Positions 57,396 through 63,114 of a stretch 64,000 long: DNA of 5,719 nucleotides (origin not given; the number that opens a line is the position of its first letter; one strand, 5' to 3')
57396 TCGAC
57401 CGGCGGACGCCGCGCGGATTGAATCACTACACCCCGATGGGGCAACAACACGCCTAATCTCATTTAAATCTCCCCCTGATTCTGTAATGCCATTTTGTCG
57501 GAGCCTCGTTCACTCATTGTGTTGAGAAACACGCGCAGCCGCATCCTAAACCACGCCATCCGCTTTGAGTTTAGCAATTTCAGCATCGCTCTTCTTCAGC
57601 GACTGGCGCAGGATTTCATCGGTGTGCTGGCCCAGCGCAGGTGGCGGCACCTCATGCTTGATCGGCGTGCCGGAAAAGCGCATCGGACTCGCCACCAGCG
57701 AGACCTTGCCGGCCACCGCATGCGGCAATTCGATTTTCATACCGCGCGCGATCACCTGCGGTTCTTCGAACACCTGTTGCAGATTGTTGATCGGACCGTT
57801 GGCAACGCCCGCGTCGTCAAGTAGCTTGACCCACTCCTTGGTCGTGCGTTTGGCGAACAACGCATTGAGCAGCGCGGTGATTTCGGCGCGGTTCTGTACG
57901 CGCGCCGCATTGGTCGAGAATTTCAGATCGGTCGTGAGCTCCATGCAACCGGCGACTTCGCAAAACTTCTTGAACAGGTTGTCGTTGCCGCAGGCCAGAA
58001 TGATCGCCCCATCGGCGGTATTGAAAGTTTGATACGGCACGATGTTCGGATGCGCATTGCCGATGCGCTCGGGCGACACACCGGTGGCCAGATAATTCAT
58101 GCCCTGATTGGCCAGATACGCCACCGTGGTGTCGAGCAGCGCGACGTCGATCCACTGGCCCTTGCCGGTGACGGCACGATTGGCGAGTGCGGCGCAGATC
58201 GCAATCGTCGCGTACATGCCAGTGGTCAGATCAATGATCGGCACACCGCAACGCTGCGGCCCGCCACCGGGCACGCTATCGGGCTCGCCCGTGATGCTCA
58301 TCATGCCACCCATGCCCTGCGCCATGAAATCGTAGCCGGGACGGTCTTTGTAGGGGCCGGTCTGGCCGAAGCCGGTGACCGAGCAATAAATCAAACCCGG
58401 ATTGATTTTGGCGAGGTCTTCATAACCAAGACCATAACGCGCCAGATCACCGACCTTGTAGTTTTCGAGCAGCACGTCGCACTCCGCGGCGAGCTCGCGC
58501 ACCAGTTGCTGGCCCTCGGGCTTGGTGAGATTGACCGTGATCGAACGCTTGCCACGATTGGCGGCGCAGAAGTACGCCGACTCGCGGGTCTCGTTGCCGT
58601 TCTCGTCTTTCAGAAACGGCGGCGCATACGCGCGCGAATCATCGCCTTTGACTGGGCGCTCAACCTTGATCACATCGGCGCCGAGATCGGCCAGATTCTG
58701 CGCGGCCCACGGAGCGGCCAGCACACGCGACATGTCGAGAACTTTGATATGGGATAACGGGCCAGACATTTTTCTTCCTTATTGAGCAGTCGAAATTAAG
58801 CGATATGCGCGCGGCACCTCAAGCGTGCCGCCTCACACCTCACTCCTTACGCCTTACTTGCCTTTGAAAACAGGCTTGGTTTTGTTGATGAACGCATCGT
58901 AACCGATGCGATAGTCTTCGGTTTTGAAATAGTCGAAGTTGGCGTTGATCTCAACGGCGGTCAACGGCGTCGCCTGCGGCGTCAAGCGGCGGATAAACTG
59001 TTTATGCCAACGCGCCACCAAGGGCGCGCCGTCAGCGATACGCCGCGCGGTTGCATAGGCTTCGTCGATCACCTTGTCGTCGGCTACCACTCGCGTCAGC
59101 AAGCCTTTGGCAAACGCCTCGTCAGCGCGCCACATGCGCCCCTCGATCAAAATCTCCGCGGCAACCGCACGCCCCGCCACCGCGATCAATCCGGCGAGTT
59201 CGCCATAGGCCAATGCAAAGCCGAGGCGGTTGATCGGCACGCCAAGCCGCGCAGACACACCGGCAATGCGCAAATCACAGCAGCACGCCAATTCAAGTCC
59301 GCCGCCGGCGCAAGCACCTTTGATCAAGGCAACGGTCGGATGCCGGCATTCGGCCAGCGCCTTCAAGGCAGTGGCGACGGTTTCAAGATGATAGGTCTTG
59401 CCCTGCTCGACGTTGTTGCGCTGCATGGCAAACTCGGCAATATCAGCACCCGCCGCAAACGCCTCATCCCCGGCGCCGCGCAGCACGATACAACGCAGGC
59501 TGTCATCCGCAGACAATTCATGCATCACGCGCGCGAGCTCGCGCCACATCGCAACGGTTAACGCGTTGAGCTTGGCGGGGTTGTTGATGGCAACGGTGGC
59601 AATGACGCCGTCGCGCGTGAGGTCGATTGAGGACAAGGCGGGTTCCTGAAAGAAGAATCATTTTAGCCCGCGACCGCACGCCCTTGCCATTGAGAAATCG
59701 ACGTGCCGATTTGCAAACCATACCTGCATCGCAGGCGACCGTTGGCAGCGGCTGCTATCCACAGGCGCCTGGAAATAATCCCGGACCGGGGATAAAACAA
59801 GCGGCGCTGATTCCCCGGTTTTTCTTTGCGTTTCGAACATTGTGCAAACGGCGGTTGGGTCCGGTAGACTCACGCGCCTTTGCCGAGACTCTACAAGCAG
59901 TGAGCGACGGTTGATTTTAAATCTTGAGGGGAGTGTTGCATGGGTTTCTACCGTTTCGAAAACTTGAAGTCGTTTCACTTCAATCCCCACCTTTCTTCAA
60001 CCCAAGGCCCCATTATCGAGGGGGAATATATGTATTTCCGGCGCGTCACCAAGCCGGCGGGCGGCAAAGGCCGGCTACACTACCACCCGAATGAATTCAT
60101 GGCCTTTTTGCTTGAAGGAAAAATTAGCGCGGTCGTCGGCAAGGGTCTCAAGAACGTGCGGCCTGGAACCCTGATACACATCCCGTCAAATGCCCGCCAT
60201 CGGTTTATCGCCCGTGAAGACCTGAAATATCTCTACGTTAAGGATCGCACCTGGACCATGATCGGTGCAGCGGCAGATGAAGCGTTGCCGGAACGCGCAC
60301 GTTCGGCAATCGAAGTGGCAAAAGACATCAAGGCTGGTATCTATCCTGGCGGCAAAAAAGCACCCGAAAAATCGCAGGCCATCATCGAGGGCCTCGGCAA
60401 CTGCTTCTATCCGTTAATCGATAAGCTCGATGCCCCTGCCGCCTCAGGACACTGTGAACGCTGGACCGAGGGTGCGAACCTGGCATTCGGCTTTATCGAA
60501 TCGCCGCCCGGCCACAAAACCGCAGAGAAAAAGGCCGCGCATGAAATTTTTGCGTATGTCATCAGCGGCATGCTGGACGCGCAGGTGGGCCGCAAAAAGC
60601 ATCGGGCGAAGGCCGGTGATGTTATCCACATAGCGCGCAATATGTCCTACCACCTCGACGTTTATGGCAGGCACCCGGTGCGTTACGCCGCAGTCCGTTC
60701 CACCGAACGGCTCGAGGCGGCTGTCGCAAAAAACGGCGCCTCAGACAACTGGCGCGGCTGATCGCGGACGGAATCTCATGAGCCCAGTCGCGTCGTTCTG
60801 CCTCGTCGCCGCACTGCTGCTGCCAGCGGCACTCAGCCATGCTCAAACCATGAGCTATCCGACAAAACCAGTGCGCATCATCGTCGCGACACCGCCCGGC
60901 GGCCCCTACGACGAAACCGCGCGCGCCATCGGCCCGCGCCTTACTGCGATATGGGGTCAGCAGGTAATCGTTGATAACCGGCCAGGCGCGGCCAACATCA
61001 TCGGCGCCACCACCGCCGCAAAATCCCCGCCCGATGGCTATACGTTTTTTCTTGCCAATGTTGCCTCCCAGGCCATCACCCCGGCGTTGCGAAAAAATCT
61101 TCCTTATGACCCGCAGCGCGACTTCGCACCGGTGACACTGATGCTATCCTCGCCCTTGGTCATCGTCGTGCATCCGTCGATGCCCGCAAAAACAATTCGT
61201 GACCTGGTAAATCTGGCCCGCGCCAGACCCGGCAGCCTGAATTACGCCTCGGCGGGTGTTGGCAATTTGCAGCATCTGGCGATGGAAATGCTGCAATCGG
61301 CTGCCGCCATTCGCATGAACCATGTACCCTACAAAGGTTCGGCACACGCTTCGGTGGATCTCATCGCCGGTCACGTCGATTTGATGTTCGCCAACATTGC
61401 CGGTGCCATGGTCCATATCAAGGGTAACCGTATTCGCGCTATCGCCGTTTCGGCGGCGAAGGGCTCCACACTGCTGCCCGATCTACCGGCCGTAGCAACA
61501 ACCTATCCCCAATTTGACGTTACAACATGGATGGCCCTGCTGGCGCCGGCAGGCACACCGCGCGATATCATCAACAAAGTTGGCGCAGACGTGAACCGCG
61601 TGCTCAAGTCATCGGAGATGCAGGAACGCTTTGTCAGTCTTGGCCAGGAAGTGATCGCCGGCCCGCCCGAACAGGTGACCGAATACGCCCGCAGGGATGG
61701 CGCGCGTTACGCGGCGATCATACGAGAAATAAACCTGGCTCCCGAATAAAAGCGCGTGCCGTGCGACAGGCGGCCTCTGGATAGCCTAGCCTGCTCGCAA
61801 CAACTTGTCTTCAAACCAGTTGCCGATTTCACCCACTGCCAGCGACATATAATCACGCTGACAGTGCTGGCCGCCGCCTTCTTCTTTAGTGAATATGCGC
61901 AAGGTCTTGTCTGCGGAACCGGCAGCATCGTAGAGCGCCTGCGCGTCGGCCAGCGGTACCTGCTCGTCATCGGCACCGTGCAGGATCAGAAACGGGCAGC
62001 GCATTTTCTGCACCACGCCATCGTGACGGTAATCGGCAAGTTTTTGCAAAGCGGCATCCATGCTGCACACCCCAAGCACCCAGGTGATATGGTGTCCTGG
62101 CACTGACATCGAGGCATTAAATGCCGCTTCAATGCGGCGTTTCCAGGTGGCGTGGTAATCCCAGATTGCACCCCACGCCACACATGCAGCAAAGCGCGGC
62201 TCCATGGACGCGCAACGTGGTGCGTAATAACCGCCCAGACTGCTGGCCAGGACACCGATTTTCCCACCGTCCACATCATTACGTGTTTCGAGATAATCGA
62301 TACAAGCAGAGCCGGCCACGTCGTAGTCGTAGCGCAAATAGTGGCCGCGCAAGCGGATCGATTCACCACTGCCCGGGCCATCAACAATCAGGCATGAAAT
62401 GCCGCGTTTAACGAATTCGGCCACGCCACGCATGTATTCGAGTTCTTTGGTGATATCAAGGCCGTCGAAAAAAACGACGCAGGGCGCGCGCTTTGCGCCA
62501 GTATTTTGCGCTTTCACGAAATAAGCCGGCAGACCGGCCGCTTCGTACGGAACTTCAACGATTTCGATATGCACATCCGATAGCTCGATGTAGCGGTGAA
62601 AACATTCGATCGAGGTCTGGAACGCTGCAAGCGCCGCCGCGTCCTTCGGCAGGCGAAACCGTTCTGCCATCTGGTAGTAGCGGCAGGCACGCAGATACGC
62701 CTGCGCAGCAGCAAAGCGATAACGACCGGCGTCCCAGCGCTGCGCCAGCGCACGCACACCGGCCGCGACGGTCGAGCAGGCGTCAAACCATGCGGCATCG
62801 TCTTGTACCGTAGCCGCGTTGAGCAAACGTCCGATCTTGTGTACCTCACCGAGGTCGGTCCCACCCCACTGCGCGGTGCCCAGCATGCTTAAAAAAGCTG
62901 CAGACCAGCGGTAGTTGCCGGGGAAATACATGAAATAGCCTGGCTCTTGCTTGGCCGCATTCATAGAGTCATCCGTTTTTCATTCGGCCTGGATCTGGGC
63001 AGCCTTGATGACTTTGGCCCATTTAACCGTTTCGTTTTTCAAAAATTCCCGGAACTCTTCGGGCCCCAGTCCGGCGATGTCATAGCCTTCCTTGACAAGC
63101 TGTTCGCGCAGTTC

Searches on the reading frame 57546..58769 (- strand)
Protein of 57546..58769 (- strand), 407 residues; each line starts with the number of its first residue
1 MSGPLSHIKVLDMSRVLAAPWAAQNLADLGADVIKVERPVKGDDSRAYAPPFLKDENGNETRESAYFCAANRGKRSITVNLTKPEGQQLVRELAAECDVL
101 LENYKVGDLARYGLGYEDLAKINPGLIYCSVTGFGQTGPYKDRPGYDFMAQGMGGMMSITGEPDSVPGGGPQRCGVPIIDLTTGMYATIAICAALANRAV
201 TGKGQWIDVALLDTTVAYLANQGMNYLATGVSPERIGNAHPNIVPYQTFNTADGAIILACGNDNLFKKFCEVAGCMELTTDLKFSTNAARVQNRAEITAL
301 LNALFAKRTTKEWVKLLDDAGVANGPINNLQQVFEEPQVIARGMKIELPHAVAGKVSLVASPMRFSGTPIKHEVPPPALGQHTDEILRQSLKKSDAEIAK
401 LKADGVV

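Call 22: search_protein_families(library=pfam, proteins=[window:57546-58769:-])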
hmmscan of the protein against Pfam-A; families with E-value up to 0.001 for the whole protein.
window:57546-58769:- (407 aa): 1 family
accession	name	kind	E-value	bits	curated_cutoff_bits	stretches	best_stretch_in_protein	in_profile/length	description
PF02515.22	CoA_transf_3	-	1.3e-132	442.8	23.3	1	5-383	1-366/366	CoA-transferase family III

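Call 27: search_protein_families(library=ncbifam, proteins=[window:57546-58769:-], max_evalue=0.00001)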
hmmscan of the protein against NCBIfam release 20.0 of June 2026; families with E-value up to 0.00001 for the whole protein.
window:57546-58769:- (407 aa): 7 families
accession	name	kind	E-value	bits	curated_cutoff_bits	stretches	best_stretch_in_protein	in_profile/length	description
NF052585.1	SucGlutTfsCaiB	equivalog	1.8e-146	487.8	750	1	3-389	6-387/394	succinate--glutarate CoA-transferase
NF008511.0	PRK11430.1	equivalog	1.6e-88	297.4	522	1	2-389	7-377/381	CoA:oxalate CoA-transferase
NF041294.1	Scnl_mescCoAtase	equivalog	9.9e-83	278.4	700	1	4-387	3-380/381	succinyl-CoA:mesaconate CoA-transferase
NF003809.0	PRK05398.1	subfamily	2.7e-75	253.5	442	2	1-216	1-205/416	formyl-CoA transferase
TIGR03253.1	oxalate_frc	equivalog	1.3e-67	228.4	504.2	2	4-215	3-203/416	formyl-CoA transferase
NF002914.1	PRK03525.1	equivalog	3.6e-36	124.9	413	1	3-407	8-397/400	L-carnitine CoA-transferase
TIGR04253.1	mesacon_CoA_iso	equivalog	1.1e-35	123.4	725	1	5-407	3-400/403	2-methylfumaryl-CoA isomerase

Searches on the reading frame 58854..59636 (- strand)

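Call 22: search_protein_families(library=pfam, proteins=[window:58854-59636:-])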
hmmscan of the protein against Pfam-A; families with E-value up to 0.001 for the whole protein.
window:58854-59636:- (260 aa): 2 families
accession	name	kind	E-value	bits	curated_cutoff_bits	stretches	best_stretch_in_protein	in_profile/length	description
PF00378.25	ECH_1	-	2.5e-48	165.1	27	1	11-259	5-250/251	Enoyl-CoA hydratase/isomerase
PF16113.10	ECH_2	-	2e-25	90.4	27.2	1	13-189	2-177/335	Enoyl-CoA hydratase/isomerase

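Call 27: search_protein_families(library=ncbifam, proteins=[window:58854-59636:-], max_evalue=0.00001)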
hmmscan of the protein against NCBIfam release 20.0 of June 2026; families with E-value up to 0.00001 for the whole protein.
window:58854-59636:- (260 aa): 72 families (the best 25 are shown)
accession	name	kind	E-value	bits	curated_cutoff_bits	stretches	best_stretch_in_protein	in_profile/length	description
NF004781.0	PRK06127.1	subfamily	2e-68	231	291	1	6-260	15-269/269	enoyl-CoA hydratase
NF004796.0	PRK06144.1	subfamily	5.6e-63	212.9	272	1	3-260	9-262/262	enoyl-CoA hydratase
NF051848.1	EnCoAHydtEchA19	equivalog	4.7e-50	170.5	400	1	5-260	3-258/258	enoyl-CoA hydratase EchA19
NF004475.0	PRK05809.1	subfamily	9.6e-46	156.4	394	1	3-260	5-260/260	short-chain-enoyl-CoA hydratase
NF006007.0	PRK08138.1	subfamily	5.9e-45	153.7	355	1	11-260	17-261/261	enoyl-CoA hydratase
NF005803.0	PRK07658.1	equivalog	7.6e-43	146.8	313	1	2-260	2-257/257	enoyl-CoA hydratase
NF006107.0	PRK08258.1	equivalog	1.9e-42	145.4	330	1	4-260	19-277/277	enoyl-CoA hydratase family protein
NF004794.0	PRK06142.1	equivalog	2.8e-42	145.2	308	1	3-259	7-272/273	crotonase/enoyl-CoA hydratase family protein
NF004517.0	PRK05862.1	equivalog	3.1e-40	138.3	396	1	6-258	8-255/257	enoyl-CoA hydratase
NF005802.0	PRK07657.1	equivalog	7e-39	133.9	363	1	10-260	12-260/260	enoyl-CoA hydratase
NF006699.0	PRK09245.1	subfamily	2.1e-38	132.1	354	1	3-259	4-265/266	crotonase/enoyl-CoA hydratase family protein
NF006566.0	PRK09076.1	subfamily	5.2e-38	131.1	286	1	2-258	5-258/260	enoyl-CoA hydratase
NF006109.0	PRK08260.1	subfamily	2.5e-37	128.7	320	1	3-259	5-277/296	enoyl-CoA hydratase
NF005864.0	PRK07799.1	equivalog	7.9e-37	126.9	316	1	6-259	12-265/266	crotonase/enoyl-CoA hydratase family protein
NF042430.2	EnCoAhydt_DpgD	equivalog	3.3e-36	125.1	400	1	7-259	2-257/258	enoyl-CoA-hydratase DpgD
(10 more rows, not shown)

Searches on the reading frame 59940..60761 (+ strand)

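Call 22: search_protein_families(library=pfam, proteins=[window:59940-60761:+])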
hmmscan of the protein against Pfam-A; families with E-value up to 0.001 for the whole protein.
window:59940-60761:+ (273 aa): 4 families
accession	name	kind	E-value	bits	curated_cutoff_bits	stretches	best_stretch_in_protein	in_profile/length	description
PF07883.17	Cupin_2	-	2.3e-19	69.3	27.2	2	36-98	3-67/70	Cupin domain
PF05899.18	Cupin_3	-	3.1e-07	30.4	23.5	0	183-241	9-66/74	EutQ-like cupin domain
PF06249.18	EutQ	-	1e-05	25.8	21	0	177-241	73-135/152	Ethanolamine utilisation protein EutQ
PF02311.25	AraC_binding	-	0.00015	21.9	21.1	0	185-251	7-73/135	AraC-like ligand binding domain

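Call 27: search_protein_families(library=ncbifam, proteins=[window:59940-60761:+], max_evalue=0.00001)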
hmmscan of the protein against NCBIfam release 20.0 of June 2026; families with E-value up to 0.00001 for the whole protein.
window:59940-60761:+ (273 aa): 1 family
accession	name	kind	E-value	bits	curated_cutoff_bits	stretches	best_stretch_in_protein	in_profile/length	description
TIGR03214.2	ura-cupin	equivalog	1.4e-06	28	200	0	178-253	44-122/249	(S)-ureidoglycine aminohydrolase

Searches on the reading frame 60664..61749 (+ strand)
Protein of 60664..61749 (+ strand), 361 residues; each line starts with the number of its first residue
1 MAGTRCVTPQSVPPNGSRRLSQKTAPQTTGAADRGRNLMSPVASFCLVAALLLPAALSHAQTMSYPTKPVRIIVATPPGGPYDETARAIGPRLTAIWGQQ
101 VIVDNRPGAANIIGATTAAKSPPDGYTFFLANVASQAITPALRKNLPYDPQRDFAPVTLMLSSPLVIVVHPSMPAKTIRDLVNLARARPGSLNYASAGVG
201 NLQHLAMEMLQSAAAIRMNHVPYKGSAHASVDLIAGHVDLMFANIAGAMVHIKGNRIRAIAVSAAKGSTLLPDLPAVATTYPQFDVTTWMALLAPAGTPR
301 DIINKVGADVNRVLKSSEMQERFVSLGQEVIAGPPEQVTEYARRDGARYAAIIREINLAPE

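Call 22: search_protein_families(library=pfam, proteins=[window:60664-61749:+])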
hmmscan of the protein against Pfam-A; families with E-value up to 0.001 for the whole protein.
window:60664-61749:+ (361 aa): 1 family
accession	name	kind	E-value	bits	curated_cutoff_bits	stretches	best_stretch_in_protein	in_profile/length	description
PF03401.19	TctC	-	3.7e-63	214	27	1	86-358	2-274/274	Tripartite tricarboxylate transporter family receptor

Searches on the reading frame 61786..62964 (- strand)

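Call 22: search_protein_families(library=pfam, proteins=[window:61786-62964:-])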
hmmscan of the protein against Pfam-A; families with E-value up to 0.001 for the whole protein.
window:61786-62964:- (392 aa): 5 families
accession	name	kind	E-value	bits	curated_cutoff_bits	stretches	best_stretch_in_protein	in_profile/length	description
PF12146.15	Hydrolase_4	-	2.5e-14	53.6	27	2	176-281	19-122/239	Serine aminopeptidase, S33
PF06500.17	FrsA-like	-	8.7e-09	35.1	22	1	85-288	120-320/414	Esterase FrsA-like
PF00326.27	Peptidase_S9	-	6.6e-08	32.7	22.6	1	184-364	9-186/213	Prolyl oligopeptidase family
PF02129.25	Peptidase_S15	-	0.00014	22.1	23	0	171-274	34-136/262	X-Pro dipeptidyl-peptidase (S15 family)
PF12697.13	Abhydrolase_6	-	0.00019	22.6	26.3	1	180-352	19-192/217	Alpha/beta hydrolase family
